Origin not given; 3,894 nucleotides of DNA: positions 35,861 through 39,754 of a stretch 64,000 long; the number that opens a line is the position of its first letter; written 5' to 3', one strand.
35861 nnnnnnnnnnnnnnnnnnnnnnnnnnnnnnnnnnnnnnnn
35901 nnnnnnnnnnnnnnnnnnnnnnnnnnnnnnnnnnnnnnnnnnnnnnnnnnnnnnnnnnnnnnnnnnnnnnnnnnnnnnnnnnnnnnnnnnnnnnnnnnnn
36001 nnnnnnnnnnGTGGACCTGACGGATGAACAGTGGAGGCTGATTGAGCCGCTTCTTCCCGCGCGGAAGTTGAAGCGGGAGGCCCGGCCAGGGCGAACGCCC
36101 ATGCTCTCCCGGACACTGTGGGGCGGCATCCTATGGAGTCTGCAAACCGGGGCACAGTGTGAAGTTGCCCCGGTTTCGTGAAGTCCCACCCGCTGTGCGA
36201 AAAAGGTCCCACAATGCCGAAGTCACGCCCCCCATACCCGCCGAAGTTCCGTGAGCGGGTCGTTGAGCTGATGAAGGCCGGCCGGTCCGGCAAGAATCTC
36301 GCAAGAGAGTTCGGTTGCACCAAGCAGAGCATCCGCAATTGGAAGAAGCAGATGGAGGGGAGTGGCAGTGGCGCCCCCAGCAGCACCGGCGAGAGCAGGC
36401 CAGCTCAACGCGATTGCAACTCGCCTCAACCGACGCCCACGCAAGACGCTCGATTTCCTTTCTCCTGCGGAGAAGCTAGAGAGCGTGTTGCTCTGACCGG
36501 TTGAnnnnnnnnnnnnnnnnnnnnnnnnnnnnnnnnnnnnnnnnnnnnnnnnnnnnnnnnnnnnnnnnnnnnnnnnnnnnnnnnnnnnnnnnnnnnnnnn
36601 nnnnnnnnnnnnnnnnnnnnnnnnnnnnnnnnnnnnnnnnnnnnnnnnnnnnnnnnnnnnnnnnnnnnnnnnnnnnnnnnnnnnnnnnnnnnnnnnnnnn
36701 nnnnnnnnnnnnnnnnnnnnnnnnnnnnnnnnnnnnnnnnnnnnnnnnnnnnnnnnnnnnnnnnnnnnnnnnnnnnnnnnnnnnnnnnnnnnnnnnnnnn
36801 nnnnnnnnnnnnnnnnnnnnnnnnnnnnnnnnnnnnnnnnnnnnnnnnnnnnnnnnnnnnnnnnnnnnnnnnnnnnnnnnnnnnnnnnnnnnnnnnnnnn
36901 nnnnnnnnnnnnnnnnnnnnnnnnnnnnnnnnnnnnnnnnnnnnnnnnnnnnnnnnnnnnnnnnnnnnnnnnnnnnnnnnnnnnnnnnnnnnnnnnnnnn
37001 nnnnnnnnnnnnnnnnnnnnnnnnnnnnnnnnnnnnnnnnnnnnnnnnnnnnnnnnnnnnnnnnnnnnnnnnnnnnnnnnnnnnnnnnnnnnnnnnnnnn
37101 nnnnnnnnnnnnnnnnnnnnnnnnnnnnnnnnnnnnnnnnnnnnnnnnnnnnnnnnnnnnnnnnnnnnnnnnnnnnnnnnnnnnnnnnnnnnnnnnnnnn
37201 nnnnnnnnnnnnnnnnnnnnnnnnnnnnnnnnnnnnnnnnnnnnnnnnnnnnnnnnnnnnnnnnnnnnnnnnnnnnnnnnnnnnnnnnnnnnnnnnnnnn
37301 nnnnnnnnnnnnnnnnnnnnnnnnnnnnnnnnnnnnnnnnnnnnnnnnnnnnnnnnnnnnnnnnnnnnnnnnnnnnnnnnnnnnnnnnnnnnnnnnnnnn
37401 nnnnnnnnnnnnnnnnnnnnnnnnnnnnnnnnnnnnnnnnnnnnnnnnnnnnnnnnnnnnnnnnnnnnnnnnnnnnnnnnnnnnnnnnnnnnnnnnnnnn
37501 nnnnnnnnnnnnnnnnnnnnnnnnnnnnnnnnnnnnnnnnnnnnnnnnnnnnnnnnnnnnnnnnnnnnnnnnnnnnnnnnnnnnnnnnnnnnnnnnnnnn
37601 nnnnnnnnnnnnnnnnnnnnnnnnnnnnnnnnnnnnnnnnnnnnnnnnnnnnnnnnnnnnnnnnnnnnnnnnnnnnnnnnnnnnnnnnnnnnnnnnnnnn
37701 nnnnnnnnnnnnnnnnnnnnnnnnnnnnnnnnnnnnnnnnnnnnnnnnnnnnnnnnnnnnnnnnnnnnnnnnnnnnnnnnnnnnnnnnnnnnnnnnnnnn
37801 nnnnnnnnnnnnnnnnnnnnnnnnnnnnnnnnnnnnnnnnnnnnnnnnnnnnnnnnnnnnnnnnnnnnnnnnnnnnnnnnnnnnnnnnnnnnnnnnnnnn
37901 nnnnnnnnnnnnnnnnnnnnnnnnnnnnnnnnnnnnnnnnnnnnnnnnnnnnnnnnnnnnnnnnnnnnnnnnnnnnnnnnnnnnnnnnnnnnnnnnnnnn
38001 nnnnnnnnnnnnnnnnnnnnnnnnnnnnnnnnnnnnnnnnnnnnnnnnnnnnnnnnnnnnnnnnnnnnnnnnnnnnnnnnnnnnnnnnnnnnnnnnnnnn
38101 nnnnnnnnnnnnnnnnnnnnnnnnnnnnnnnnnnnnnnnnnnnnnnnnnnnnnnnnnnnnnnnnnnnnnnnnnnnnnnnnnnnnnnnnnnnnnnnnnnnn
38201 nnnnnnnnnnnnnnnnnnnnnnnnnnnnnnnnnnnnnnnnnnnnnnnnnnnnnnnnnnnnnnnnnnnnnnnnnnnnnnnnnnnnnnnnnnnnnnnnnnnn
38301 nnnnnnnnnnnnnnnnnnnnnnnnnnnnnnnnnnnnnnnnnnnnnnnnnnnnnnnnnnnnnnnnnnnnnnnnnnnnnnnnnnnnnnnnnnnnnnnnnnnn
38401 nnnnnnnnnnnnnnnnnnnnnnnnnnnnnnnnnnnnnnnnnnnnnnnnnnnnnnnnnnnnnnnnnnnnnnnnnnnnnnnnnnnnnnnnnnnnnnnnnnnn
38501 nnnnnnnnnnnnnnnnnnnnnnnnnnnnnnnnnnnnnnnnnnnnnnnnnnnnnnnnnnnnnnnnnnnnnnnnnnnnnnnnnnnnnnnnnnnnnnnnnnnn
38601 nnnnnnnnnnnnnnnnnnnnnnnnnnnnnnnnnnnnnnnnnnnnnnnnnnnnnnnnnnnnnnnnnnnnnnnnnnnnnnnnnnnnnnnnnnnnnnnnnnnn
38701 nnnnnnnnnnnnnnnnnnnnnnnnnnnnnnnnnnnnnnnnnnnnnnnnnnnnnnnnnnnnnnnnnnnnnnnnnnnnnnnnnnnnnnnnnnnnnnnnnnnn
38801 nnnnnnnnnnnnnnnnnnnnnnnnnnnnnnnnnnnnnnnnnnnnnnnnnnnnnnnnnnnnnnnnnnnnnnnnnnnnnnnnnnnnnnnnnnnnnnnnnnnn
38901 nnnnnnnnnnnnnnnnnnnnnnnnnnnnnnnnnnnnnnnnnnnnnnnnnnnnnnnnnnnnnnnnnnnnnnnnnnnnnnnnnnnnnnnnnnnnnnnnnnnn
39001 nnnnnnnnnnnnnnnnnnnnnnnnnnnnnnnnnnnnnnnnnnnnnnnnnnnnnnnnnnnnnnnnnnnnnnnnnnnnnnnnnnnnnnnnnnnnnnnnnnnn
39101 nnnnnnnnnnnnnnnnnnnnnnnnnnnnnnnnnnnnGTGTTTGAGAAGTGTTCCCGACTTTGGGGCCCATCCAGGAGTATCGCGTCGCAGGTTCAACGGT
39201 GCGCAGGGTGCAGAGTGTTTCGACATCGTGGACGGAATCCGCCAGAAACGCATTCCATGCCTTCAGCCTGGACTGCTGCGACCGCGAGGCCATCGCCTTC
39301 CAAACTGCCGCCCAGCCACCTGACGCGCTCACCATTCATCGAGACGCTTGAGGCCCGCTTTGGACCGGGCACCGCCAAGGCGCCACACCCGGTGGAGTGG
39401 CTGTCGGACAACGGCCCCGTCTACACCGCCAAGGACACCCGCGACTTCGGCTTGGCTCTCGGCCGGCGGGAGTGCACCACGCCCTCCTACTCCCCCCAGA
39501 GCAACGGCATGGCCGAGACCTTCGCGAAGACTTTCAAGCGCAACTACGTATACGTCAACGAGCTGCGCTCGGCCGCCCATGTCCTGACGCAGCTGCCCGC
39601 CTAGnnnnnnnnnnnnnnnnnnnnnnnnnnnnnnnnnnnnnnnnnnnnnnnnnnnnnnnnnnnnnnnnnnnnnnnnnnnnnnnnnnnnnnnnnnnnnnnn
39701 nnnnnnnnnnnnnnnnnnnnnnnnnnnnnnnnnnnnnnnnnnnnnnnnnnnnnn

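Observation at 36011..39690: IS scar enclosing a lower-GC two-gene secreted cargo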

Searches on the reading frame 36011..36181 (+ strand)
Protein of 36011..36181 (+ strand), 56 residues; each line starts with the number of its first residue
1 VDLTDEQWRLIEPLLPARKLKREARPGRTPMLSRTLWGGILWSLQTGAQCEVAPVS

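Call 5: search_protein_families(library=pfam, proteins=[window:36011-36181:+], max_evalue=0.01)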
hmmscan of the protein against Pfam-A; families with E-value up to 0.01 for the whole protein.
window:36011-36181:+ (56 aa): 1 family
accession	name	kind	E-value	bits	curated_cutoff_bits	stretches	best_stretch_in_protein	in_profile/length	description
PF13340.11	DUF4096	-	2.5e-10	40.9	34.3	1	3-51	1-47/76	Putative transposase of IS4/5 family (DUF4096)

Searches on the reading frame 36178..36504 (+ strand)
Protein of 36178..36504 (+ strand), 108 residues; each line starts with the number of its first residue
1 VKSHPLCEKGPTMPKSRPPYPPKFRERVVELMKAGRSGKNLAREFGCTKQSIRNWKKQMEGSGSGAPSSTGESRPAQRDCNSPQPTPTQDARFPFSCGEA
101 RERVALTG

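Call 5: search_protein_families(library=pfam, proteins=[window:36178-36504:+], max_evalue=0.01)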
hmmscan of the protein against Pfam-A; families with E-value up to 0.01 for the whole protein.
window:36178-36504:+ (108 aa): 5 families
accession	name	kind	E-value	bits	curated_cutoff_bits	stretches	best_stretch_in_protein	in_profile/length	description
PF01527.26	HTH_Tnp_1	-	8.3e-09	36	24.1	1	20-69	7-57/75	Transposase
PF13518.12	HTH_28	-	2.9e-08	34.1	25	1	24-63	1-40/52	Helix-turn-helix domain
PF13551.12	HTH_29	-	0.00014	22.3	28.1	1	28-66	4-43/64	Winged helix-turn helix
PF13384.12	HTH_23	-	0.00017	21.8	24.6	1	26-63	8-45/50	Homeodomain-like domain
PF04218.19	CENP-B_N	-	0.0022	18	21.2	1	28-58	15-45/53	CENP-B N-terminal DNA-binding domain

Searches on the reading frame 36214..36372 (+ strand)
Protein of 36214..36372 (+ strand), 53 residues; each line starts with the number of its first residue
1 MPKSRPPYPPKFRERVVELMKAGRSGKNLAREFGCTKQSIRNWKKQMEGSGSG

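Call 91: search_dna_similar(query=window:36214-36372:+, collection=plasmids, mode=protein, max_rows=12, max_evalue=0.001)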
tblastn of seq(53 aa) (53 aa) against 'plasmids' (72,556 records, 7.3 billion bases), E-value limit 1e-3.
Records with a match: 66; places in all: 94; records where one place covers at least 80% of the query: 45.
Best place of each record, by identity: 60-80% 1; <60% 65.
By first word of the organism name: Rhodococcus 6; Paraburkholderia 5; Cupriavidus 5; Weissella 5; Enterococcus 5; Methylobacterium 4; Burkholderia 4; Caballeronia 4; Vibrio 4; Ralstonia 3; and 15 more.
By predicted mobility (MOB-suite, as given by PLSDB): mobilizable 29; non-mobilizable 25; conjugative 12.
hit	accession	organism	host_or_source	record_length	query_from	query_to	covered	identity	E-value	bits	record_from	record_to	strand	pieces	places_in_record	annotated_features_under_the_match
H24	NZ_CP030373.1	Salinibacter ruber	-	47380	1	48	91%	58.3%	7e-12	64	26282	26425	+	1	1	none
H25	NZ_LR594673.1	Variovorax sp. PBL-E5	linuron-contaminated soil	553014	1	46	87%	58.7%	4e-12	65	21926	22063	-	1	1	none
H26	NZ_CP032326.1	Azospirillum argentinense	soil sample,Agricultural field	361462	1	48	91%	56.3%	2e-12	66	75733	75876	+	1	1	IS3 family transposase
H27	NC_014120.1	Paraburkholderia atlantica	-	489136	1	48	91%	56.3%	6e-8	53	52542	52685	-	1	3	transposase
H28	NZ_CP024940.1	Paraburkholderia hospita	soil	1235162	1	48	91%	54.2%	2e-9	57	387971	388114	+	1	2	record has no annotation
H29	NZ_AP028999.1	Paraburkholderia sp. 22B1P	-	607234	1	48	91%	54.2%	4e-7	51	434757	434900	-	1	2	none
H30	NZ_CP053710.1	Lichenicola cladoniae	Cladonia borealis,cell culture,lichen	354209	1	43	81%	60.5%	2e-10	60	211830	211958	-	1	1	transposase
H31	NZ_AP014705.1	Methylobacterium aquaticum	-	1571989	1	43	81%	58.1%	9e-11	61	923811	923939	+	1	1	none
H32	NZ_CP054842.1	Comamonas antarctica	whole organism,R2A medium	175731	1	43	81%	58.1%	1e-10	61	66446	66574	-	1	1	none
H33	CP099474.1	Roseomonas mucosa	Human skin,single cell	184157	1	43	81%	58.1%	6e-7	50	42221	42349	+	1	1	IS3 family transposase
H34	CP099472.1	Roseomonas mucosa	Human skin,single cell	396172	1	43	81%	58.1%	6e-7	50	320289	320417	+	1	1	IS3 family transposase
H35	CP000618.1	Burkholderia vietnamiensis G4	-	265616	5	50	87%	54.3%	2e-10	60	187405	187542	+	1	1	hypothetical protein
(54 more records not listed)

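Call 93: get_annotated_region(hit=H26, flank=2000)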
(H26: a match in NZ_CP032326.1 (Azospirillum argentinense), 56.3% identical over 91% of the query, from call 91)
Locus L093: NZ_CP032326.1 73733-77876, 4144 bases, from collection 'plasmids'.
description: Azospirillum argentinense strain MTCC4035 plasmid p5, complete sequence
organism: Azospirillum argentinense (NCBI taxid 2970906)
taxonomy: Bacteria; Pseudomonadota; Alphaproteobacteria; Rhodospirillales; Azospirillaceae; Azospirillum; Azospirillum argentinense
host: -; source: soil sample,Agricultural field; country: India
typing (MOB-suite, as given by PLSDB): conjugative; relaxase MOBP,MOBQ; mating-pair formation MPF_T
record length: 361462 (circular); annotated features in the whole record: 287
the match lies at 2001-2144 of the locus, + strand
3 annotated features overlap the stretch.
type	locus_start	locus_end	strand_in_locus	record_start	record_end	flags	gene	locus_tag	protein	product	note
CDS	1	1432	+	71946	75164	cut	-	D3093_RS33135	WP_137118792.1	PAS domain-containing protein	-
CDS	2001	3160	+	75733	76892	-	-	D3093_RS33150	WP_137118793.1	IS3 family transposase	-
CDS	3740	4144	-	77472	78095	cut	-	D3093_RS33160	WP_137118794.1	dihydroxyacetone kinase subunit L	-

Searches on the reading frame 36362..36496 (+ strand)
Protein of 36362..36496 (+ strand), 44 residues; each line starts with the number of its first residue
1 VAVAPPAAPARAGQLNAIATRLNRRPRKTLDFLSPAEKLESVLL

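Call 5: search_protein_families(library=pfam, proteins=[window:36362-36496:+], max_evalue=0.01)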
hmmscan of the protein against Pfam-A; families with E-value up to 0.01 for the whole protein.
window:36362-36496:+ (44 aa): 0 families

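Call 6: search_protein_families(library=ncbifam, proteins=[window:36362-36496:+], max_evalue=0.1)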
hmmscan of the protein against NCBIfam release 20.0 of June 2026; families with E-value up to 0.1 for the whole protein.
window:36362-36496:+ (44 aa): 0 families

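Call 33: search_dna_similar(query=window:36362-36496:+, collection=plasmids, mode=protein, max_rows=8, max_evalue=0.01)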
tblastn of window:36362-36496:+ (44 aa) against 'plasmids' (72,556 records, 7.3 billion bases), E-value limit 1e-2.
Records with a match: 192; places in all: 230; records where one place covers at least 80% of the query: 0.
Best place of each record, by identity: 60-80% 25; <60% 167.
By first word of the organism name: Klebsiella 77; Pantoea 18; Streptomyces 14; Citrobacter 10; Cupriavidus 9; Enterobacter 9; Burkholderia 5; Raoultella 4; Escherichia 4; Mesorhizobium 3; and 26 more.
By predicted mobility (MOB-suite, as given by PLSDB): non-mobilizable 87; conjugative 82; mobilizable 23.
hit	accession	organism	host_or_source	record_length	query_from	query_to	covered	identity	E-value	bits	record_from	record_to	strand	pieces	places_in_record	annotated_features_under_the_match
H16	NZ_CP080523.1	Mesorhizobium sp. AR10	Astragalus sp.,Cell culture,root nodule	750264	13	43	70%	67.7%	5e-6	47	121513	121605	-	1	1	IS30 family transposase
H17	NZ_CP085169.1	Sulfitobacter sp. DSM 110093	cell culture,Sediment from the Channel ...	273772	14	43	68%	66.7%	2e-4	42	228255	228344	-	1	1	IS30 family transposase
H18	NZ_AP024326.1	Caballeronia sp. NK8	-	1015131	13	43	70%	64.5%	5e-5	44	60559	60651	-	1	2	record has no annotation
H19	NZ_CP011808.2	Pandoraea faecigallinarum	cell culture,chicken dung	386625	13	43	70%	61.3%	1e-4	43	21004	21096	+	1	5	IS30 family transposase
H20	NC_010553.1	Burkholderia ambifaria MC40-6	-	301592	13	39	61%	70.4%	2e-4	43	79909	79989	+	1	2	none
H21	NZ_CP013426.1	Burkholderia sp. MSMB0856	soil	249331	13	39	61%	70.4%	2e-4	42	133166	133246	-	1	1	none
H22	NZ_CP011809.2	Pandoraea faecigallinarum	cell culture,chicken dung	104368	13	43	70%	61.3%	2e-4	42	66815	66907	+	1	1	none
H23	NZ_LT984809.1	Cupriavidus taiwanensis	-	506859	13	43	70%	61.3%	4e-4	42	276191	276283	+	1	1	none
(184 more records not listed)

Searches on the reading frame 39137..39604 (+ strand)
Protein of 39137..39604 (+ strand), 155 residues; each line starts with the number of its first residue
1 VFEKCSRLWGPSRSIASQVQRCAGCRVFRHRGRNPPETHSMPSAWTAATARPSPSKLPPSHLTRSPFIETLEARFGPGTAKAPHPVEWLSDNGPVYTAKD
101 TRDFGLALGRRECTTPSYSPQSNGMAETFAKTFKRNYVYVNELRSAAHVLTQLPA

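Call 5: search_protein_families(library=pfam, proteins=[window:39137-39604:+], max_evalue=0.01)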
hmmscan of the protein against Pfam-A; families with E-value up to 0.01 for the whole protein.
window:39137-39604:+ (155 aa): 2 families
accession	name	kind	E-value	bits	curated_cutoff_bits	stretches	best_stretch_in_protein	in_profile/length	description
PF00665.32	rve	-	0.00096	19.8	32.6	1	78-120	66-102/102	Integrase core domain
PF13683.12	rve_3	-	0.0044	17.2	26.5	1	116-153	9-46/67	Integrase core domain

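Call 6: search_protein_families(library=ncbifam, proteins=[window:39137-39604:+], max_evalue=0.1)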
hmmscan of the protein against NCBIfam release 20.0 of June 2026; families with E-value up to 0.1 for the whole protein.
window:39137-39604:+ (155 aa): 3 families
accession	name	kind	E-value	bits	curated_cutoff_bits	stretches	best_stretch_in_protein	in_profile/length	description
NF006918.0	PRK09409.1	subfamily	2.5e-14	53.6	597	1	69-140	178-247/301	IS2 transposase TnpB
NF033516.0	transpos_IS3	equivalog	1.6e-12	47.3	160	1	67-153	260-344/369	IS3 family transposase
NF033577.2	transpos_IS481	equivalog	8.5e-09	35.3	224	1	79-153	182-259/284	IS481 family transposase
